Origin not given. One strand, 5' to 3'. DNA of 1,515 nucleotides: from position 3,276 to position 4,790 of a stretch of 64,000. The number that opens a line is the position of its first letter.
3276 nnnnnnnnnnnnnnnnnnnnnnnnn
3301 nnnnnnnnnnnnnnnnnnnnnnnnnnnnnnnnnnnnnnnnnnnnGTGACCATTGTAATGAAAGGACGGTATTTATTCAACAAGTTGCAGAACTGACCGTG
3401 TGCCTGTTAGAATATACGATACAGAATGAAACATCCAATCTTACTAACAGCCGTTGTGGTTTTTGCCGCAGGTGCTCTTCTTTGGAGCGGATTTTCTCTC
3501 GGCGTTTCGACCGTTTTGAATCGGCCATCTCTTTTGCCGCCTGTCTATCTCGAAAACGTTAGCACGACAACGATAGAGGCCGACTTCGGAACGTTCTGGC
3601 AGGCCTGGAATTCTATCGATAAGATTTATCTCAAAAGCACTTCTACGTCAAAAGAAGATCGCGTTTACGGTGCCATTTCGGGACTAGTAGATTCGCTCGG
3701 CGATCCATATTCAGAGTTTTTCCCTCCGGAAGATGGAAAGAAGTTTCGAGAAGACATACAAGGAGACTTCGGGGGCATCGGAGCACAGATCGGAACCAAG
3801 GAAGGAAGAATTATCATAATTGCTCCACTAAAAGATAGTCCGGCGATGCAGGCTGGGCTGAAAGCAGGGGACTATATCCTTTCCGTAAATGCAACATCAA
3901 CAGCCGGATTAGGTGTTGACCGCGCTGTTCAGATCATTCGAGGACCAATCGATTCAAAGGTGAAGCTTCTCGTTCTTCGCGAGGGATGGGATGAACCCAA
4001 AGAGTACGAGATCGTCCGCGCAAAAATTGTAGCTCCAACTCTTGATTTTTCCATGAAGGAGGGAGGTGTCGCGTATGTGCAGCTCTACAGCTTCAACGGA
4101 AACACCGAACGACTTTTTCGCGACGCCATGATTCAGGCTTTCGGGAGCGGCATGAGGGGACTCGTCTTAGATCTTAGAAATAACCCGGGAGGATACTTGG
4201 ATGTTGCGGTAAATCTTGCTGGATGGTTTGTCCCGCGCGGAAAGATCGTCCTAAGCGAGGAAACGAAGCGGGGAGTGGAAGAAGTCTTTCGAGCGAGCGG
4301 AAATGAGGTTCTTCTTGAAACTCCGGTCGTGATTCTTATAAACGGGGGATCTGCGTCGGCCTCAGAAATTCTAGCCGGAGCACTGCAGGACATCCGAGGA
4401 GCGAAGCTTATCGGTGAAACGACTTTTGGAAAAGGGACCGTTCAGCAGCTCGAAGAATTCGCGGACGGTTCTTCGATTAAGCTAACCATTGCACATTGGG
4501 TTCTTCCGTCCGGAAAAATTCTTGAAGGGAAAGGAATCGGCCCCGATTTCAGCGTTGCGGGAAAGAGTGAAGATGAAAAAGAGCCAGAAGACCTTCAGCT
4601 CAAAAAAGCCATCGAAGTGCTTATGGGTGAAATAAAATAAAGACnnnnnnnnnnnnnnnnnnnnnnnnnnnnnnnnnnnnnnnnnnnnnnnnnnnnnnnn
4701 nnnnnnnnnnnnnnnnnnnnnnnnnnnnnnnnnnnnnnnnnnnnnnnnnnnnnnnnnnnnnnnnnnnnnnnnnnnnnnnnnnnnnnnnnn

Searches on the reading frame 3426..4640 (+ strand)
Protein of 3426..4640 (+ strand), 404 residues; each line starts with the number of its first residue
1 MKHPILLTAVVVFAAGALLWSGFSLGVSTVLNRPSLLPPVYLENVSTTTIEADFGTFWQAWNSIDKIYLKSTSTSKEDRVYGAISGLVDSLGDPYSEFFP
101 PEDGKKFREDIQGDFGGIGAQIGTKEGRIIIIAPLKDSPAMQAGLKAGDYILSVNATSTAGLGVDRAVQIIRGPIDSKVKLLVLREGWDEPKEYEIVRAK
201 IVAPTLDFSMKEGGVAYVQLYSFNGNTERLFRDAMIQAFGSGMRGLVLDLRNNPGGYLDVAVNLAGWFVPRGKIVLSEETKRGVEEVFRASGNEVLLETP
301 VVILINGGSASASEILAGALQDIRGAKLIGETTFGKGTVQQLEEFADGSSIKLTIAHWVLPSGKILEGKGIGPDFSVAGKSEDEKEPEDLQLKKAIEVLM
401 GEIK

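Call 56: find_encoding_contigs(protein=window:3426-4640:+, flank=10000, max_places=2)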
Protein window:3426-4640:+ (404 aa): 2 contigs read that carry it; 1 place shown.
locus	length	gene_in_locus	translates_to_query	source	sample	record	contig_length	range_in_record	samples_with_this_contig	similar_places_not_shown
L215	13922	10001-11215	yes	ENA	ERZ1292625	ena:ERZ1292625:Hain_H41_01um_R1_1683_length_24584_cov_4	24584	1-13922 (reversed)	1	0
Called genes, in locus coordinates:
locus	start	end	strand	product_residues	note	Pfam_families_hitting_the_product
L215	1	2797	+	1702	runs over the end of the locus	-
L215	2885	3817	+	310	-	-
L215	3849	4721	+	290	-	-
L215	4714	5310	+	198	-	-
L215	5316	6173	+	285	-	-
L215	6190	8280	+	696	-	-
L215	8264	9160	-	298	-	PF00551:Formyl_trans_N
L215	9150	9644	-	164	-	PF01327:Pep_deformylase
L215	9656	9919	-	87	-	-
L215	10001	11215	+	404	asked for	PF22694:CtpB_N-like (faint), PF00595:PDZ, PF13180:PDZ_2 (weak), PF17820:PDZ_6, PF03572:Peptidase_S41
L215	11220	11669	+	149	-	PF01281:Ribosomal_L9_N, PF03948:Ribosomal_L9_C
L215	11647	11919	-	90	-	PF01016:Ribosomal_L27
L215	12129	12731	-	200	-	PF09335:VTT_dom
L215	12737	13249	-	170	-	PF01988:VIT1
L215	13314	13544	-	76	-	PF04070:DUF378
